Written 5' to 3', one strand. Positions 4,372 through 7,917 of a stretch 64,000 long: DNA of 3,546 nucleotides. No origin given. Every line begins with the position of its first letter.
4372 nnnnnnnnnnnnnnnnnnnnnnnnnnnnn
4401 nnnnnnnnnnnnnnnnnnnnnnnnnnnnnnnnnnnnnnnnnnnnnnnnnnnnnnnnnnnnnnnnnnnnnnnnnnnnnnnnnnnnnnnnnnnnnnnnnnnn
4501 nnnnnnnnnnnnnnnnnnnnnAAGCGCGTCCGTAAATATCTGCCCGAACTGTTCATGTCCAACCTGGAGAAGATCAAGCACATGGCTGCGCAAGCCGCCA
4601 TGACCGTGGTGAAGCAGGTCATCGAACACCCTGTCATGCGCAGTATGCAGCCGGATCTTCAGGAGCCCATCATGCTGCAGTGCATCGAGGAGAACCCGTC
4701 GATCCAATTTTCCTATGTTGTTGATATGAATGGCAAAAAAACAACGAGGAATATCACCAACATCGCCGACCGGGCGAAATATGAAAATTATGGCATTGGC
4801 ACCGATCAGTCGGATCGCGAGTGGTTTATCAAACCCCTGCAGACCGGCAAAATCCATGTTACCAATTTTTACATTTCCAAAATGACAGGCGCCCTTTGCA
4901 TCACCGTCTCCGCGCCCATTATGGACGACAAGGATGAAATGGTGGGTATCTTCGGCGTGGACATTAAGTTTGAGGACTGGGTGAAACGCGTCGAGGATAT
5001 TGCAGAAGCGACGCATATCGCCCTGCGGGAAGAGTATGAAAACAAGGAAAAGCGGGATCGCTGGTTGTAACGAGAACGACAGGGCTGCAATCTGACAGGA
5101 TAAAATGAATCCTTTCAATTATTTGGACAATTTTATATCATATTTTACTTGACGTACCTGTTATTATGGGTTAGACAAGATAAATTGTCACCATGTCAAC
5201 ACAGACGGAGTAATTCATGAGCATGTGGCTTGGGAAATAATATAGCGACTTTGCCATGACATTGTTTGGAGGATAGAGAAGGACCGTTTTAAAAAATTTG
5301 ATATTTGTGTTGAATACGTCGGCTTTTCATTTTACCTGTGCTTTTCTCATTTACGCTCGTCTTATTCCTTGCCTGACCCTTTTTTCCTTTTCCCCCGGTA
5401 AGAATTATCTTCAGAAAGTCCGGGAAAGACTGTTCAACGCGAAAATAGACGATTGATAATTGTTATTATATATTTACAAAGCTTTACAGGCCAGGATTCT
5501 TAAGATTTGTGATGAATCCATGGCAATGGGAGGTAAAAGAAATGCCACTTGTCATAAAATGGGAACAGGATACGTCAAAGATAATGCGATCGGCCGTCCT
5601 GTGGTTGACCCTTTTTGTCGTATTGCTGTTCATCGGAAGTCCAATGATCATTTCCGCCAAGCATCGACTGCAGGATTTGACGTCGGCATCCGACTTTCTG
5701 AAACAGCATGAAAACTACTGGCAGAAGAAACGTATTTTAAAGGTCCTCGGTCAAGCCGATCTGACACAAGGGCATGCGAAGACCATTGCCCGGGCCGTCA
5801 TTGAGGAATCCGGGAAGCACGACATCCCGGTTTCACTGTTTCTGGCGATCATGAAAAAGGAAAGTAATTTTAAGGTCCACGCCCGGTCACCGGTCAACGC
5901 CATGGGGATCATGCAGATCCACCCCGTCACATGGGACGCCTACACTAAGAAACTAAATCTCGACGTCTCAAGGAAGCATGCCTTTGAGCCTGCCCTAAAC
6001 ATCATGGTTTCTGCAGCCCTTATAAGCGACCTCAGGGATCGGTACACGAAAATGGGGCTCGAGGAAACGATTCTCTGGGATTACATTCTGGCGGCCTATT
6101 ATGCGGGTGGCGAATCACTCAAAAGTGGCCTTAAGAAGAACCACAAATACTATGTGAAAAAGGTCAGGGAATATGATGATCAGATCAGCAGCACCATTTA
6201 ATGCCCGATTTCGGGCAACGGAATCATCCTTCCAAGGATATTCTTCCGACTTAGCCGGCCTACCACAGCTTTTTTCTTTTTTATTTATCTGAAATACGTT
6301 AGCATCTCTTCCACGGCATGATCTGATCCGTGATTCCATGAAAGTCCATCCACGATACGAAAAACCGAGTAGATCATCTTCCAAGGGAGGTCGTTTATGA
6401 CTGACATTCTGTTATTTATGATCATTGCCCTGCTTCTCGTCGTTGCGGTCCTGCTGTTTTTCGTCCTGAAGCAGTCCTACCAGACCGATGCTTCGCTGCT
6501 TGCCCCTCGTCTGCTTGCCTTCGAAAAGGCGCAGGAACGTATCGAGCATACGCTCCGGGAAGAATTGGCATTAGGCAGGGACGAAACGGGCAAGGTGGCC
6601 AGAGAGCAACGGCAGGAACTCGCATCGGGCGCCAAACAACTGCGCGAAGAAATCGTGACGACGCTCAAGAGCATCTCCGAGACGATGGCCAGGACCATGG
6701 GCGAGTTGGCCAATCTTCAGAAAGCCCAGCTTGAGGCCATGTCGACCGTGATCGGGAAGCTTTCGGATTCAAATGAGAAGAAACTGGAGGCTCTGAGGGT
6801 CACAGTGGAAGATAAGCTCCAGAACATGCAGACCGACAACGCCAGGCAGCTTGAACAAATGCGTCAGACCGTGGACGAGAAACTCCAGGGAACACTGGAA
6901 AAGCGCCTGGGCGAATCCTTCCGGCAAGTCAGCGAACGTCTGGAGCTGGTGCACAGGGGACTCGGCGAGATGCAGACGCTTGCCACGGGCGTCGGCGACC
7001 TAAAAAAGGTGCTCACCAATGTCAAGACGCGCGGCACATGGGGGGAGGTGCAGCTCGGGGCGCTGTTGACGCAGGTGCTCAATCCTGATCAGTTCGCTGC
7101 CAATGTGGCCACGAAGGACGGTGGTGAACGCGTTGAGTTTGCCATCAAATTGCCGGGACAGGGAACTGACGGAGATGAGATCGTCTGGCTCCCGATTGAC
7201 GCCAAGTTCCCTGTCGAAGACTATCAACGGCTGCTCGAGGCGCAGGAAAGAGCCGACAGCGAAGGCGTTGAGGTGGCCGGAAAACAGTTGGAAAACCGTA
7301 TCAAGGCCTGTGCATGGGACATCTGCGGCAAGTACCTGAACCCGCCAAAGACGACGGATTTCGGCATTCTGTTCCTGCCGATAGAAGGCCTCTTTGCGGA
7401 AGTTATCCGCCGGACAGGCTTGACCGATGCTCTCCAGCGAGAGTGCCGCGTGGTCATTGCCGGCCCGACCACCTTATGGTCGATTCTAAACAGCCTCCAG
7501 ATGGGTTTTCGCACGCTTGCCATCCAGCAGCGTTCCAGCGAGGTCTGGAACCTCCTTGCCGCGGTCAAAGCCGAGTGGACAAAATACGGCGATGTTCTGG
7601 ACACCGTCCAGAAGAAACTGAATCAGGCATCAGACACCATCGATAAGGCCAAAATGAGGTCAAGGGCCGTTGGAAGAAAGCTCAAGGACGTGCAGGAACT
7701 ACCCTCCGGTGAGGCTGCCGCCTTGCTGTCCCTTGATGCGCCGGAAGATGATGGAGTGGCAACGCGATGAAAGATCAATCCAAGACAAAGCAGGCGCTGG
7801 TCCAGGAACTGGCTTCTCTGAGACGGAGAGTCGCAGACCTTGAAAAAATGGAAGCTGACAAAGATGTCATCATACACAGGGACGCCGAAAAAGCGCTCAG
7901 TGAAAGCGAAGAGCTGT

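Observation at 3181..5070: Re-citrate-synthase-like enzyme carrying a cytoplasmic Cache/PDC-like sensor domain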

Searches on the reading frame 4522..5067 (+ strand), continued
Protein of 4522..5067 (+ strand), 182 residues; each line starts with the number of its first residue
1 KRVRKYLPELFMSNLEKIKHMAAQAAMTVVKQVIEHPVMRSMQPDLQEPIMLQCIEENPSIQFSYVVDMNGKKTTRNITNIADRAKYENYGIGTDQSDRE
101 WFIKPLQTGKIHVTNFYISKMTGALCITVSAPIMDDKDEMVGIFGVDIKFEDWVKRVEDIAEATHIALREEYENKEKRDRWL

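Call 36: predict_structure(alignment_id=A3)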
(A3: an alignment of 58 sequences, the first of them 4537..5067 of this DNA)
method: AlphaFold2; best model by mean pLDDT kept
length: 177 residues; sequences in the alignment: 58
mean_pLDDT: 89.3   pTM: 0.81
mean pLDDT of the five models: 89.3, 88.3, 88.1, 87.6, 86.3
residues with pLDDT >= 90: 113; 70-90: 50; 50-70: 12; < 50: 2
segments of 3 or more residues with pLDDT < 50: none
pLDDT, mean of each block of 10 residues (from residue 1): 64 87 97 97 96 95 97 88 90 97 98 93 98 98 91 68 73 77
secondary structure, 60 per line:
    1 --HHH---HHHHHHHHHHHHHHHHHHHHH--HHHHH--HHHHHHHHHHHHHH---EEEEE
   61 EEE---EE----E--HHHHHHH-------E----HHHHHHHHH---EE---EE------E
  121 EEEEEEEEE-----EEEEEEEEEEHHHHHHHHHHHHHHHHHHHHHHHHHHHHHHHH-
elements in order: H9-29 H32-36 H39-52 E56-63 H76-82 H95-103 E120-129 E135-144 H145-176

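Call 39: fold_search(model_id=the predicted structure, library=pdb)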
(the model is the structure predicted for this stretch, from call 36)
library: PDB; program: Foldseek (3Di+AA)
matches with E <= 10: 1458; with E <= 0.001: 147
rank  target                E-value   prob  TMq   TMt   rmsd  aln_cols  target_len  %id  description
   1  4jgq_A                4.5e-08  1.00  0.58  0.51   4.1       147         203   18  The crystal structure of sporulation kinase D mutant sensor domain, r131a, from Bacillus subtilis subsp in co-crystall (released 2013-05-15)
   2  4jgo_A                7.4e-08  1.00  0.57  0.50   3.6       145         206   18  The crystal structure of sporulation kinase d sensor domain from Bacillus subtilis subsp. (released 2013-05-15)
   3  4jgr_B                1.2e-07  1.00  0.57  0.50   4.1       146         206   18  The crystal structure of sporulation kinase D mutant sensor domain, R131A, from Bacillus subtilis subsp at 2.4A resolu (released 2013-05-15)
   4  4jgq_B                1.3e-07  1.00  0.57  0.51   4.1       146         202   18  The crystal structure of sporulation kinase D mutant sensor domain, r131a, from Bacillus subtilis subsp in co-crystall (released 2013-05-15)
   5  4xmr_B                1.6e-07  1.00  0.52  0.39   4.8       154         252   20  Crystal structure of the sensory domain of the Campylobacter jejuni chemoreceptor Tlp3 (CcmL) with isoleucine bound. (released 2015-11-04)
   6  4jgp_B                1.9e-07  1.00  0.57  0.50   4.0       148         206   17  The crystal structure of sporulation kinase D sensor domain from Bacillus subtilis subsp in complex with pyruvate at 2 (released 2013-05-15)
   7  9a5d_A                2.6e-07  1.00  0.60  0.20   6.1       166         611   14  Integrative model of WALK-YYCH by crosslinking MS and deep learning (released 2024-09-18)
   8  6w3r_A                2.6e-07  1.00  0.56  0.42   4.6       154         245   21  Crystal structure of ligand-binding domain of Campylobacter jejuni chemoreceptor Tlp3 in complex with 3-methylisoleuci (released 2020-05-20)
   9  4jgr_A                2.8e-07  1.00  0.57  0.51   4.0       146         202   18  The crystal structure of sporulation kinase D mutant sensor domain, R131A, from Bacillus subtilis subsp at 2.4A resolu (released 2013-05-15)
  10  4jgo_B                2.8e-07  1.00  0.57  0.49   4.0       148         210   18  The crystal structure of sporulation kinase d sensor domain from Bacillus subtilis subsp. (released 2013-05-15)
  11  6w3o_A                3.0e-07  1.00  0.55  0.42   4.7       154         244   20  Crystal structure of ligand-binding domain of Campylobacter jejuni chemoreceptor Tlp3 in complex with 4-methylisoleuci (released 2020-05-20)
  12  6w3r_B                3.2e-07  1.00  0.52  0.39   4.7       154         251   19  Crystal structure of ligand-binding domain of Campylobacter jejuni chemoreceptor Tlp3 in complex with 3-methylisoleuci (released 2020-05-20)
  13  4xmr_A                3.4e-07  1.00  0.55  0.42   4.7       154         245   20  Crystal structure of the sensory domain of the Campylobacter jejuni chemoreceptor Tlp3 (CcmL) with isoleucine bound. (released 2015-11-04)
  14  6w3s_A                4.4e-07  1.00  0.56  0.42   4.6       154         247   21  Crystal structure of ligand-binding domain of Campylobacter jejuni chemoreceptor Tlp3 in complex with L-leucine (released 2020-05-20)
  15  6w3p_A                4.4e-07  1.00  0.55  0.42   4.7       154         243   20  Crystal structure of ligand-binding domain of Campylobacter jejuni chemoreceptor Tlp3 in complex with beta-methylnorle (released 2020-05-20)
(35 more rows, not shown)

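Call 40: search_solved_structures(query=A2, max_evalue=0.01, show_alignments=5)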
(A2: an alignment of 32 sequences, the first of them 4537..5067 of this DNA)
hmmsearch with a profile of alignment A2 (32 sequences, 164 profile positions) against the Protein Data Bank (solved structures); distinct sequences matched with E-value up to 0.01: 17.
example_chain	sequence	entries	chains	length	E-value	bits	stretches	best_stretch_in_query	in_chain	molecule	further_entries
4xmq_A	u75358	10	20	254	1.8e-10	44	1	74-154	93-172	Putative methyl-accepting chemotaxis signal transduction protein | Methyl-accepting chemotaxis protein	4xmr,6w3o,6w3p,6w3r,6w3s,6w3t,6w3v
4jgo_A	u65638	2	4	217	8.2e-10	41.9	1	38-151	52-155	Sporulation kinase D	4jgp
4jgq_A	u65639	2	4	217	1.4e-08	37.9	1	37-151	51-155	Sporulation kinase D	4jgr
5ltx_A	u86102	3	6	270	2.1e-08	37.3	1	86-154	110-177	Chemotaxis protein | Methyl-accepting chemotaxis protein PctA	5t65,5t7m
9koo_A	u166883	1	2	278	2.2e-08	37.3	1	86-154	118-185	Methyl-accepting chemotaxis protein PctA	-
7w0w_A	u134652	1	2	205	7e-07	32.4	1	84-155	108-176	Methyl-accepting chemotaxis protein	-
5ltv_A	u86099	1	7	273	1.3e-06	31.5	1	81-153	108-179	Chemotactic transducer PctC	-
5lt9_A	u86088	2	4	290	2.8e-05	27.1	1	84-154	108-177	Methyl-accepting chemotaxis protein PctB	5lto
6iop_A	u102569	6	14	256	0.00014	24.9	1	87-154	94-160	Methyl-accepting chemotaxis protein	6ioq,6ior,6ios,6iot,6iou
3c8c_A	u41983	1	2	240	0.00058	22.9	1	93-155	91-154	Methyl-accepting chemotaxis protein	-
5ave_A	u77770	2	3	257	0.00059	22.9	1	93-155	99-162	Methyl-accepting chemotaxis (MCP) signaling domain protein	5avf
6iov_A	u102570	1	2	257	0.00064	22.7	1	93-155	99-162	Methyl-accepting chemotaxis (MCP) signaling domain protein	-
7k5n_A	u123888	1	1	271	0.001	22.1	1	82-143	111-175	Sensor domain-containing diguanylate cyclase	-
9hvj_A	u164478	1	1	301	0.0034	20.4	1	89-152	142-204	Cache domain protein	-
2bas_A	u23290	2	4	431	0.0047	19.9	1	26-131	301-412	YkuI protein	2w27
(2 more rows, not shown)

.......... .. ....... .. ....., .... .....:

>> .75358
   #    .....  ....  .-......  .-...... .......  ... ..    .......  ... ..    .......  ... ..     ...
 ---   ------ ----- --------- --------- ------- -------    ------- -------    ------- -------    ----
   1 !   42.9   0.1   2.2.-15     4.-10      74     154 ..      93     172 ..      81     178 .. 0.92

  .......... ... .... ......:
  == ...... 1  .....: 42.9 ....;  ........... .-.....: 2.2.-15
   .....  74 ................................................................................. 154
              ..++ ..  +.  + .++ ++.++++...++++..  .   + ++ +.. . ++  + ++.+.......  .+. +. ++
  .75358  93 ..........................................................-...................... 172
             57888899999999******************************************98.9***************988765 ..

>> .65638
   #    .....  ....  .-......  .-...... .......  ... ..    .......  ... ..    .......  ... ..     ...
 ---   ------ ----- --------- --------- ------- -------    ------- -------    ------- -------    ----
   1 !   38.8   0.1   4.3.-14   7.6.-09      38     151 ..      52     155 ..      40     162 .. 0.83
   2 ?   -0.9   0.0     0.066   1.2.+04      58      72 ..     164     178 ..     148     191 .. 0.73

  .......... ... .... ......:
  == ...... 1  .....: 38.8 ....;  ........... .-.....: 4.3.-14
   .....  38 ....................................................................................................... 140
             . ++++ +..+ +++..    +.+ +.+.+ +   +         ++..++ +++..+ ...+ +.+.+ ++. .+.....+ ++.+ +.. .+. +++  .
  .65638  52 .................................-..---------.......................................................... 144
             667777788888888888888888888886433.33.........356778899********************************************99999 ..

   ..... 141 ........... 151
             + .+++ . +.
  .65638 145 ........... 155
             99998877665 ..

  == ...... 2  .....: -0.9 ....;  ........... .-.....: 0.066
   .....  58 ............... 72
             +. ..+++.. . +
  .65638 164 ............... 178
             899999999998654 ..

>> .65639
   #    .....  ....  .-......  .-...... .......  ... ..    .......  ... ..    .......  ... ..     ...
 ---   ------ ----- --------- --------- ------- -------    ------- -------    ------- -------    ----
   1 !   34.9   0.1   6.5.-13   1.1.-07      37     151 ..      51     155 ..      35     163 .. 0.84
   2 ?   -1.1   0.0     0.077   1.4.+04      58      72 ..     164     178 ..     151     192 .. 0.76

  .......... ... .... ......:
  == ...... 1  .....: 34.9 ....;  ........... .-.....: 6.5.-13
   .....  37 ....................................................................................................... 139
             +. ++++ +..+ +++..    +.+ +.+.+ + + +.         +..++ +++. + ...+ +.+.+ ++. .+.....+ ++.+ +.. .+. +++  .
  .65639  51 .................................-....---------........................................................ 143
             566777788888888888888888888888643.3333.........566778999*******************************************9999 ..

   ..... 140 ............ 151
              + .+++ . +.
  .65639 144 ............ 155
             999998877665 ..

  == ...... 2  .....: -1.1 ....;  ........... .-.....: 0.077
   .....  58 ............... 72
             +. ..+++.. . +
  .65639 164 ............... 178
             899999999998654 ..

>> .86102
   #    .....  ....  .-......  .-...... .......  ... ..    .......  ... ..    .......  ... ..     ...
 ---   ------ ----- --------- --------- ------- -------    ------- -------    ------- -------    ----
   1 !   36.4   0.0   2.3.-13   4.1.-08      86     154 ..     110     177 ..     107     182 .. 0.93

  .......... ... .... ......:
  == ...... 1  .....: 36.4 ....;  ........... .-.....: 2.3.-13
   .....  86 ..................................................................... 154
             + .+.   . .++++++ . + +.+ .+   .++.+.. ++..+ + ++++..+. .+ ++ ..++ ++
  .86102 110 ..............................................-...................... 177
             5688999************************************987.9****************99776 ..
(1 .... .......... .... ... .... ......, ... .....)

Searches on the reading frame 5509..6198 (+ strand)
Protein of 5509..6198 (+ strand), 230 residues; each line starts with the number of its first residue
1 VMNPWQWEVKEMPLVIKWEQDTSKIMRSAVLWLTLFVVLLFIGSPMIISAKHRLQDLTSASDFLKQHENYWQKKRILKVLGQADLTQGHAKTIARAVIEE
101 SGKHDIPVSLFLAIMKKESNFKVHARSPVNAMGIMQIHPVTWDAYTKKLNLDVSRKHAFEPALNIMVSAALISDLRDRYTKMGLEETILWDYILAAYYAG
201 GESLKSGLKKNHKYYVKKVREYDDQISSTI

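Call 46: search_protein_families(library=pfam, proteins=[window:5509-6198:+], max_evalue=0.00001)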
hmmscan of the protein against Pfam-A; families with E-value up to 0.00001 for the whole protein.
window:5509-6198:+ (230 aa): 2 families
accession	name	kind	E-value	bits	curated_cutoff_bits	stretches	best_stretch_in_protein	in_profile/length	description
PF01464.25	SLT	-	7.8e-19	67.8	21.3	1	97-213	3-110/117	Transglycosylase SLT domain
PF19489.4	SLT_4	-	9.7e-07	29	27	1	93-164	34-118/184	Transglycosylase SLT domain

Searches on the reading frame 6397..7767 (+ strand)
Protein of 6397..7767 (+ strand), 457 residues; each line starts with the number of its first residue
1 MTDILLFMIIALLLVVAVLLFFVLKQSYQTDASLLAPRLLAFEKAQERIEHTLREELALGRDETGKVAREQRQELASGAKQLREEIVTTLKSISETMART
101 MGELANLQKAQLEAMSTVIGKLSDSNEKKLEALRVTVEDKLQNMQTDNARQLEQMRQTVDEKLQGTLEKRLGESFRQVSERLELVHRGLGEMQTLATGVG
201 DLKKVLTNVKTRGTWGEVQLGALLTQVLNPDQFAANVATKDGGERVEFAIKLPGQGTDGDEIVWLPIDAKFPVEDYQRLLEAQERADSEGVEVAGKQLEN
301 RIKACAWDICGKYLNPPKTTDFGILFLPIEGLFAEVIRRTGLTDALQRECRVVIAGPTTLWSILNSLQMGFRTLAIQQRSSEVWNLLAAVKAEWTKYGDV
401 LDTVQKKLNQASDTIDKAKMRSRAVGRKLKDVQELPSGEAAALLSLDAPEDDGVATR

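Call 46: search_protein_families(library=pfam, proteins=[window:6397-7767:+], max_evalue=0.00001)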
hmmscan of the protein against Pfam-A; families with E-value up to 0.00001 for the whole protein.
window:6397-7767:+ (457 aa): 1 family
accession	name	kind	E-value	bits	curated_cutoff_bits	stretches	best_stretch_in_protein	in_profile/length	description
PF02646.22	RmuC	-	6.9e-76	255.6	26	1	151-437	2-286/291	RmuC family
